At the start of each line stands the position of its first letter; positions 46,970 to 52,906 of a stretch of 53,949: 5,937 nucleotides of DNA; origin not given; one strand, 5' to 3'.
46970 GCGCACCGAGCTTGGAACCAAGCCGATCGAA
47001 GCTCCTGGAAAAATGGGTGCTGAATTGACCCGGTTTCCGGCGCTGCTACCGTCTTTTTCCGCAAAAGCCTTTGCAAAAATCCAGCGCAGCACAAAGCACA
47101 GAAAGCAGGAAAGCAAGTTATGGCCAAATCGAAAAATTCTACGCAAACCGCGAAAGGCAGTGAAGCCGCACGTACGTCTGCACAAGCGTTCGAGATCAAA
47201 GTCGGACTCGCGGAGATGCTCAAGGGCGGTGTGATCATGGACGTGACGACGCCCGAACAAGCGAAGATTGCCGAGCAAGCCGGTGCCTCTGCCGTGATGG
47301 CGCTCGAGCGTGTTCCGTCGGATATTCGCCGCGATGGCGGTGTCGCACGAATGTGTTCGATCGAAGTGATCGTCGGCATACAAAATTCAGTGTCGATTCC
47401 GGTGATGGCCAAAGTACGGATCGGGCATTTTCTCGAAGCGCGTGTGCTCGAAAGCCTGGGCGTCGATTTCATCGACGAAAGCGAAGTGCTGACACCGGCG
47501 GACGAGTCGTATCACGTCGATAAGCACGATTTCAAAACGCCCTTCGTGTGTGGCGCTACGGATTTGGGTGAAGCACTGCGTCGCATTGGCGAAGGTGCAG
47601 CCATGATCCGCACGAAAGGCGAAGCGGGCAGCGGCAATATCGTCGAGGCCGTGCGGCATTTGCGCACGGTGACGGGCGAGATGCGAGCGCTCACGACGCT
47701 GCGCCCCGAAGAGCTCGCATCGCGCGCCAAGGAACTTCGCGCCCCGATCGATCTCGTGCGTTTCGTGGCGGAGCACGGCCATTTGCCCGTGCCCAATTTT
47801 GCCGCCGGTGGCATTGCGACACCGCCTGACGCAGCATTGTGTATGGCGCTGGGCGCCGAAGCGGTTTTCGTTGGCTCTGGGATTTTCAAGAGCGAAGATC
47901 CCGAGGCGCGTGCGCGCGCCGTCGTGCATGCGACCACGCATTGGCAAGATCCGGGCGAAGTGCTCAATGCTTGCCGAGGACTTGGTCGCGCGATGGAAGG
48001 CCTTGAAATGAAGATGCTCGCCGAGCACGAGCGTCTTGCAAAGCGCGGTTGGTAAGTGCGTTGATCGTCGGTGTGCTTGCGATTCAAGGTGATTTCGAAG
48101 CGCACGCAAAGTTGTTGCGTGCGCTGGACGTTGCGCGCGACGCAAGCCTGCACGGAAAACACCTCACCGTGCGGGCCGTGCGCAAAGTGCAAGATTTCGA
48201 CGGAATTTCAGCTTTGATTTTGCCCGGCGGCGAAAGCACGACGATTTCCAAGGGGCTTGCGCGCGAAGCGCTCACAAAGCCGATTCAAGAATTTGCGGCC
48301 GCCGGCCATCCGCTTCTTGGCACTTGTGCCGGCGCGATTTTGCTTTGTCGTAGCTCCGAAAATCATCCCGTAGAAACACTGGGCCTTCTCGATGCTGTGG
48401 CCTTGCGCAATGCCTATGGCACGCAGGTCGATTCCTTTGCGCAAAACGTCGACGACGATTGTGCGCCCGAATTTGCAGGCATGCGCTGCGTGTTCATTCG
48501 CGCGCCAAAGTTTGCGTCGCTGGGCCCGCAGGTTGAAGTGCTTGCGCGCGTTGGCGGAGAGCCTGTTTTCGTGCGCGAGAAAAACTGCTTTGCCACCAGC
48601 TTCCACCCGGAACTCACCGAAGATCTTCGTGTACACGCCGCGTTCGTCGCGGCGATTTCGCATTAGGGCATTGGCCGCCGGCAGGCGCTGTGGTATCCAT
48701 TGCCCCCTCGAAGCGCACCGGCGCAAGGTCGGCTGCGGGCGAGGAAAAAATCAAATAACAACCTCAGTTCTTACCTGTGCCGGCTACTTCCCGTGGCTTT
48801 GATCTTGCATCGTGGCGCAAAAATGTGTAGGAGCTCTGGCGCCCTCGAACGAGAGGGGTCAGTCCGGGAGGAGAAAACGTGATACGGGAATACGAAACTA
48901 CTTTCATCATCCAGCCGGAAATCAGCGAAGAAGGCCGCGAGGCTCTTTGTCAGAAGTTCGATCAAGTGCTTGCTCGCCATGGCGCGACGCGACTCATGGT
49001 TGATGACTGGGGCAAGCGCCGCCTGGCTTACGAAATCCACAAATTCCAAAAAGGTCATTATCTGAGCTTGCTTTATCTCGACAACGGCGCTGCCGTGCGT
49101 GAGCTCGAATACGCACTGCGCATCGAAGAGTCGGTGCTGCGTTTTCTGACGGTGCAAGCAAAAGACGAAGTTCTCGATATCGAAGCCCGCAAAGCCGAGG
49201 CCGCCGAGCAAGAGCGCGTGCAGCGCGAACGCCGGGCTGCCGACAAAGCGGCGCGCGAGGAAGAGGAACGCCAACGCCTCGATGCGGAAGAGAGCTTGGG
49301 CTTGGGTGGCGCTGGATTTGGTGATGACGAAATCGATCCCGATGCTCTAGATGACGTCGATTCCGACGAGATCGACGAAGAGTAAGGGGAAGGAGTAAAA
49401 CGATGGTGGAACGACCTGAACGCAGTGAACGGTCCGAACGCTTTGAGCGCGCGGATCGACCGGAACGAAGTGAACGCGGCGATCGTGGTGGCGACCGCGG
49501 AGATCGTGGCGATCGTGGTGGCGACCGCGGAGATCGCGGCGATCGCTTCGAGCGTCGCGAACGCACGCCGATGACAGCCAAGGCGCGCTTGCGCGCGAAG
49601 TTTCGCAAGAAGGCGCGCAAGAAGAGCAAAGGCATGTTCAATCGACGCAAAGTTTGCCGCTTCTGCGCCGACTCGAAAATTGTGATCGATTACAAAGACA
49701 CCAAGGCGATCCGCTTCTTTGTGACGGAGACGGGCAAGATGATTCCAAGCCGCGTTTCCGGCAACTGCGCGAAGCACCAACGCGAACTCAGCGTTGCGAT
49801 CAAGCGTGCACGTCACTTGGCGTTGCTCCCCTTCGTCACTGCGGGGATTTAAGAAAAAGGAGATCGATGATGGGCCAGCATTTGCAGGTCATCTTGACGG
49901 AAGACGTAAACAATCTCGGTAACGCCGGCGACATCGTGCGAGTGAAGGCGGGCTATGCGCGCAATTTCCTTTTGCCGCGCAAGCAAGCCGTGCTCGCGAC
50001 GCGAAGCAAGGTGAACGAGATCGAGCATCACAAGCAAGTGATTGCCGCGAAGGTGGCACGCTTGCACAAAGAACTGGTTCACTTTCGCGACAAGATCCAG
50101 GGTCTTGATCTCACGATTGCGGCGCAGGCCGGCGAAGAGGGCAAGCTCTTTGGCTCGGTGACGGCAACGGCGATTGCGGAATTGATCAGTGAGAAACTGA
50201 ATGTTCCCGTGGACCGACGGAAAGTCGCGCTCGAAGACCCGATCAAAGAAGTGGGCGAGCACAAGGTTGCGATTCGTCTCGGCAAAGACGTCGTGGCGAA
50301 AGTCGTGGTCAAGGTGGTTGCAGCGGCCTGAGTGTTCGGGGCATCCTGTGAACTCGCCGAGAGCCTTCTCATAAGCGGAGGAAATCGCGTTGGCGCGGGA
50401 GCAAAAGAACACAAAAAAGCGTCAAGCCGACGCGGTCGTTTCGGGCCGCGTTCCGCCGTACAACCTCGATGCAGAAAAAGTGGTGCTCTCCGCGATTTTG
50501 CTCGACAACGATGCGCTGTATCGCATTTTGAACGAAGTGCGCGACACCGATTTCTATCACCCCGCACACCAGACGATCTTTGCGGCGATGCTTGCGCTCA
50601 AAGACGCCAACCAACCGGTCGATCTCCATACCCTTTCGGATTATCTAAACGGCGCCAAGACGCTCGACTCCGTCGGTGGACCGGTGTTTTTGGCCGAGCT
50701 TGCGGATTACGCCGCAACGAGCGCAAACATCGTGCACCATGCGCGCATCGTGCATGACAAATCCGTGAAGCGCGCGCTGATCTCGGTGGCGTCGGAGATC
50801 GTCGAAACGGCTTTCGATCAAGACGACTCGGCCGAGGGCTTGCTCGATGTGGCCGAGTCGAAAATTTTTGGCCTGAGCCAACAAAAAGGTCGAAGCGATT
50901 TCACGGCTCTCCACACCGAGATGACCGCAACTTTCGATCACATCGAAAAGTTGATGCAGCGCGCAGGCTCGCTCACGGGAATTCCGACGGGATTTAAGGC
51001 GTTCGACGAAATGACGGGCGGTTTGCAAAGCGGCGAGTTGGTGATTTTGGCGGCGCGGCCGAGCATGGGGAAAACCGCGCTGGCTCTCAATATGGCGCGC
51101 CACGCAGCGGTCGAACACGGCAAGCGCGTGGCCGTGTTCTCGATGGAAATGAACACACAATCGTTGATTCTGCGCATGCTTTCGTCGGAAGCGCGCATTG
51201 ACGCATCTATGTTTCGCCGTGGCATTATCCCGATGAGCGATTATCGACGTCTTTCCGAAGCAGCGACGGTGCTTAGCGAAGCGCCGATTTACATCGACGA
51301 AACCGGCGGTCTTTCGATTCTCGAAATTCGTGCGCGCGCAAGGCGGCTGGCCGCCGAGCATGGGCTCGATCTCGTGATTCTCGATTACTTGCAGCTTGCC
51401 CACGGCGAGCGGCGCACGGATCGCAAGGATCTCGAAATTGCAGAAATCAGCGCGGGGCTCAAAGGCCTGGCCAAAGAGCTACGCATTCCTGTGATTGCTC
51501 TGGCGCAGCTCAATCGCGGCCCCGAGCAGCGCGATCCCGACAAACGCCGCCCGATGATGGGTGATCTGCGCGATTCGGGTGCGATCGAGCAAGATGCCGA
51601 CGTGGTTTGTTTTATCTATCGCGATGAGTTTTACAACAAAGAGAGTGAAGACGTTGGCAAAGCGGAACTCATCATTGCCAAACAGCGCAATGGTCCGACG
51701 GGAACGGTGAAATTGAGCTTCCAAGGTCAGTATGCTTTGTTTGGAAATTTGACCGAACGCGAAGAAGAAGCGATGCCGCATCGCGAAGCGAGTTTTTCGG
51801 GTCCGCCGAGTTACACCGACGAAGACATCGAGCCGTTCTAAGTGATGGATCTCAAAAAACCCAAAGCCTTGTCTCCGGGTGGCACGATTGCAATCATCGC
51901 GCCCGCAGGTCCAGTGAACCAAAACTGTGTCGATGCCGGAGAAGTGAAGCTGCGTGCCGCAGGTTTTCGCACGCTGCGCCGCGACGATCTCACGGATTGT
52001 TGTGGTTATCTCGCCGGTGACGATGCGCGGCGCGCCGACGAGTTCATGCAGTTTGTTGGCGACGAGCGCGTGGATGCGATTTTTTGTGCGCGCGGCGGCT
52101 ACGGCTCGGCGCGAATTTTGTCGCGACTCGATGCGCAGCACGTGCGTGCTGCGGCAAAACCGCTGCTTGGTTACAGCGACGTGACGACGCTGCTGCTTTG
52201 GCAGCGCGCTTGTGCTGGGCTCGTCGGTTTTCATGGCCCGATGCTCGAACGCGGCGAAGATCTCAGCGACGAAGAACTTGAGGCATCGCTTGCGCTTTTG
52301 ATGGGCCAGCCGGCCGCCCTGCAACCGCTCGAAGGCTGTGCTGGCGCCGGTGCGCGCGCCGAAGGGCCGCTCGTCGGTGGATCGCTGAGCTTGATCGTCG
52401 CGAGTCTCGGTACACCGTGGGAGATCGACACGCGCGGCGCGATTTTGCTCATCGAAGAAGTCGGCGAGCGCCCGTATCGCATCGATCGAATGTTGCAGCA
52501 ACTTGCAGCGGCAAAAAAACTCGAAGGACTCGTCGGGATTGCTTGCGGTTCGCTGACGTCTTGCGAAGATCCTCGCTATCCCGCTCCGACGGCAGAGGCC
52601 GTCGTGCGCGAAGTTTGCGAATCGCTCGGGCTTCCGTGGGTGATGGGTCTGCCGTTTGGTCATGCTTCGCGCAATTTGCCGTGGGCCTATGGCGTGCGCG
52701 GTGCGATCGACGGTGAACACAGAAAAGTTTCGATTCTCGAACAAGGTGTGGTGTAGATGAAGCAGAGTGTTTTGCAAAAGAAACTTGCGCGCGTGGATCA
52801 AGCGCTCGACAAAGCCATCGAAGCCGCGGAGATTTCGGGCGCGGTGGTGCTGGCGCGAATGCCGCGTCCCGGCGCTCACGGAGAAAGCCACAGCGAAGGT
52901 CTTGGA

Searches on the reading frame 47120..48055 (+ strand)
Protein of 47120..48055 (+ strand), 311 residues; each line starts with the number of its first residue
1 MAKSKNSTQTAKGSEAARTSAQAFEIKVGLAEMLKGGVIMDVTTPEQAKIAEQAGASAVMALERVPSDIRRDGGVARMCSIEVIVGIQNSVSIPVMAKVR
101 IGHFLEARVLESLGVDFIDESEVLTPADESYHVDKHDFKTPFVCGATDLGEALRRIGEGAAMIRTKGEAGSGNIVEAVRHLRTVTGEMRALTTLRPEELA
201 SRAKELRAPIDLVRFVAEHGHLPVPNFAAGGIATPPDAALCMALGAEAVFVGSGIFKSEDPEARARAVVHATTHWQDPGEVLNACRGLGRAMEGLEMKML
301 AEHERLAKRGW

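Call 36: search_protein_families(library=pfam, proteins=[window:47120-48055:+], max_evalue=0.00001)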
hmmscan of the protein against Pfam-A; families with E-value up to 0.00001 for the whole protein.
window:47120-48055:+ (311 aa): 2 families
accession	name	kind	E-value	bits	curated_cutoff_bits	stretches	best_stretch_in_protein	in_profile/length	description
PF01680.23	SOR_SNZ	-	2.2e-102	341.7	27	1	24-229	2-207/207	SOR/SNZ family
PF05690.20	ThiG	-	7.6e-08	32.4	23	1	223-272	175-224/247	Thiazole biosynthesis protein ThiG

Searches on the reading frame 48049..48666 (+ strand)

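Call 36: search_protein_families(library=pfam, proteins=[window:48049-48666:+], max_evalue=0.00001)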
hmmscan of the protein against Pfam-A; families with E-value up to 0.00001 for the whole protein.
window:48049-48666:+ (205 aa): 3 families
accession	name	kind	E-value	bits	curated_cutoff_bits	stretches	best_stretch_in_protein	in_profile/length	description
PF01174.25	SNO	-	2.5e-43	148.6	27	1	9-203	1-186/188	SNO glutamine amidotransferase family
PF07685.20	GATase_3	-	9.8e-09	35.5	27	1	40-117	26-114/196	CobB/CobQ-like glutamine amidotransferase domain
PF03575.23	Peptidase_S51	-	2.9e-06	27.5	23.9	1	21-106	54-136/206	Peptidase family S51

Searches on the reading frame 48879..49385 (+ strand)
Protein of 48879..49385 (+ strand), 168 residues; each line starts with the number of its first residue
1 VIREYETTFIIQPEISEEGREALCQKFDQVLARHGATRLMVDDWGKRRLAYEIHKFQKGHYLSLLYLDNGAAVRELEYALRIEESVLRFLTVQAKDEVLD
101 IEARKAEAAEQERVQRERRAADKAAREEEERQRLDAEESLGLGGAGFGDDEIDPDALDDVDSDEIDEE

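Call 36: search_protein_families(library=pfam, proteins=[window:48879-49385:+], max_evalue=0.00001)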
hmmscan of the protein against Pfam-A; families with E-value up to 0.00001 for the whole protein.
window:48879-49385:+ (168 aa): 1 family
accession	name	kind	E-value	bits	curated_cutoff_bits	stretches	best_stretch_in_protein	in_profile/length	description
PF01250.22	Ribosomal_S6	-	8.4e-26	90.4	27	1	4-92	1-89/90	Ribosomal protein S6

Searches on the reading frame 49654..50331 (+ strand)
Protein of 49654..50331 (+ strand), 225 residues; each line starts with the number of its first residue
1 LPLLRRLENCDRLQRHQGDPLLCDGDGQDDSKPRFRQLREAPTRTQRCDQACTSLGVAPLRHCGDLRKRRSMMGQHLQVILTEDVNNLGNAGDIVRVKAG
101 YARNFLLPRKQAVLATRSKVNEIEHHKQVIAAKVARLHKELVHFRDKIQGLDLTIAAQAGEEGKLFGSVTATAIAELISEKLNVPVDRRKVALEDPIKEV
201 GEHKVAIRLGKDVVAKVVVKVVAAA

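Call 36: search_protein_families(library=pfam, proteins=[window:49654-50331:+], max_evalue=0.00001)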
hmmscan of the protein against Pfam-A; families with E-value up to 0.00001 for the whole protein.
window:49654-50331:+ (225 aa): 2 families
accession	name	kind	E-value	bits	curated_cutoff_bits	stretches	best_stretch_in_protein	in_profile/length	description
PF03948.19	Ribosomal_L9_C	-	1.8e-25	89.6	23.2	1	144-223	6-86/86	Ribosomal protein L9, C-terminal domain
PF01281.25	Ribosomal_L9_N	-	6.3e-22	77.3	20.7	1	78-122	2-46/47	Ribosomal protein L9, N-terminal domain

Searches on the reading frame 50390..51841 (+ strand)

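Call 36: search_protein_families(library=pfam, proteins=[window:50390-51841:+], max_evalue=0.00001)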
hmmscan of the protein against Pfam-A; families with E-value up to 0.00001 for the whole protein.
window:50390-51841:+ (483 aa): 3 families
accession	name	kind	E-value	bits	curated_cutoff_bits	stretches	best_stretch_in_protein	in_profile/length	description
PF03796.21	DnaB_C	-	3.9e-101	338.1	27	1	197-453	1-255/255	DnaB-like helicase C terminal domain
PF00772.26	DnaB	-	7.1e-32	110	23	1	22-123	2-103/103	DnaB-like helicase N terminal domain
PF13481.12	AAA_25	-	2.8e-13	50.4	27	1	211-375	29-191/195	AAA domain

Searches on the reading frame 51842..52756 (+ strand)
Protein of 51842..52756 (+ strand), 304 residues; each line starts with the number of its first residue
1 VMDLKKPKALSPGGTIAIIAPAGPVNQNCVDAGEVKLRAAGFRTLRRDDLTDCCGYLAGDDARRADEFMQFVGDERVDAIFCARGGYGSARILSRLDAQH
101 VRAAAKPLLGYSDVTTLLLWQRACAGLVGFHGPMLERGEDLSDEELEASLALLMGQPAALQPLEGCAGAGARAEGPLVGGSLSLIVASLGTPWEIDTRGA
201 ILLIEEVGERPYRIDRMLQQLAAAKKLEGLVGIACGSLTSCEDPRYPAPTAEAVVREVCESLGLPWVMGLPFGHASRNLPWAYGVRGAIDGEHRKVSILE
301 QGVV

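Call 36: search_protein_families(library=pfam, proteins=[window:51842-52756:+], max_evalue=0.00001)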
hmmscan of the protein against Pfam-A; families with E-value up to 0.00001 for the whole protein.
window:51842-52756:+ (304 aa): 2 families
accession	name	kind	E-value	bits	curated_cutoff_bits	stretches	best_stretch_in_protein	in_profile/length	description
PF17676.7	Peptidase_S66C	-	3.2e-31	108.9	23.7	1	174-287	1-118/120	LD-carboxypeptidase C-terminal domain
PF02016.21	Peptidase_S66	-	8.8e-31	107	25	1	16-132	1-121/121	LD-carboxypeptidase N-terminal domain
